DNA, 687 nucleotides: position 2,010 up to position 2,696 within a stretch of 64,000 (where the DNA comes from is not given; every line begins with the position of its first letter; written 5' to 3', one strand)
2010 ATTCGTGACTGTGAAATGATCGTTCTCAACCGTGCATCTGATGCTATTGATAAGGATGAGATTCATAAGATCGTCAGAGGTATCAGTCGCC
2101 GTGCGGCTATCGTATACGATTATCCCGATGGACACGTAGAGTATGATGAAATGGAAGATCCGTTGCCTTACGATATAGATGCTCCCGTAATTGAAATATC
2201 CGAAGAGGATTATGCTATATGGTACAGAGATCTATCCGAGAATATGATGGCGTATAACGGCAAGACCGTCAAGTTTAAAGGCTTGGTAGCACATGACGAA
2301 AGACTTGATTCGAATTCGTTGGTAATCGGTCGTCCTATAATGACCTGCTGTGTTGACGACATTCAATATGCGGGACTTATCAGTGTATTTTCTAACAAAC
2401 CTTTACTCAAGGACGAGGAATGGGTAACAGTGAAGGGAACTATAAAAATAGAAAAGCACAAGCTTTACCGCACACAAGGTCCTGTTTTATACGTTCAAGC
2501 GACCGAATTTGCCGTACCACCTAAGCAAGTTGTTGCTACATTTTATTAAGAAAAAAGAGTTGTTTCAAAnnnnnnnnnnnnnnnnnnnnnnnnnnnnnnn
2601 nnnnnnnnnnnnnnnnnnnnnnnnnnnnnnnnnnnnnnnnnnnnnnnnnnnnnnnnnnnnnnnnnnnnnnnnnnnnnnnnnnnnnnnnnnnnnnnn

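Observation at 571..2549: Tandem COG0523 GTPases with divided metal-binding features: CxCC plus His/Cys-rich copy followed by a CxCC-less copy fused to a DUF1980-like CC domain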

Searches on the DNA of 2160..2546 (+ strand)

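Call 56: search_rna_families(sources=[L086, L083, L085, L082, L084, L081], threshold=gathering)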
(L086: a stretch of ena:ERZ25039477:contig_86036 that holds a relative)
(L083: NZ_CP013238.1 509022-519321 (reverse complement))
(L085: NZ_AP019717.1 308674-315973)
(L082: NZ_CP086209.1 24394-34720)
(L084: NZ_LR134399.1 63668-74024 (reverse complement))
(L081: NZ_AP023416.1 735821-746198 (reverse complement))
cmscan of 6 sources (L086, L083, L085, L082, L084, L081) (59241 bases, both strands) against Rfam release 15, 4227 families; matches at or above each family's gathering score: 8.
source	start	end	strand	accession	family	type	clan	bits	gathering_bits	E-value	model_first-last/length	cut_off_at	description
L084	1585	1757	+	RF01481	rli53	Cis-reg;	-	214.6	70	1.1e-48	1-173/173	no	Listeria sRNA rli53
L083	2604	2723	-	RF00162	SAM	Cis-reg; riboswitch;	CL00012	88.8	44.4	8.5e-20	1-108/108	no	SAM riboswitch aptamer (S box leader)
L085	1104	1223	-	RF00162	SAM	Cis-reg; riboswitch;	CL00012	88.8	44.4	8.5e-20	1-108/108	no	SAM riboswitch aptamer (S box leader)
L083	9149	9348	-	RF00174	Cobalamin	Cis-reg; riboswitch;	CL00101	87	31.5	4e-20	1-189/189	no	Cobalamin riboswitch aptamer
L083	7910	8006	-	RF00442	Guanidine-I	Cis-reg; riboswitch;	-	84.9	63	9.6e-14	1-107/107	no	Guanidine-I riboswitch aptamer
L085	5596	5692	-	RF00442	Guanidine-I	Cis-reg; riboswitch;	-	84.9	63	9.6e-14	1-107/107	no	Guanidine-I riboswitch aptamer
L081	2088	2187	-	RF00169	Bacteria_small_SRP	Gene;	CL00003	68.5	40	4.1e-13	1-97/97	no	Bacterial small signal recognition particle RNA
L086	1194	1332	+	RF00174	Cobalamin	Cis-reg; riboswitch;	CL00101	64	31.5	1.5e-13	1-189/189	no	Cobalamin riboswitch aptamer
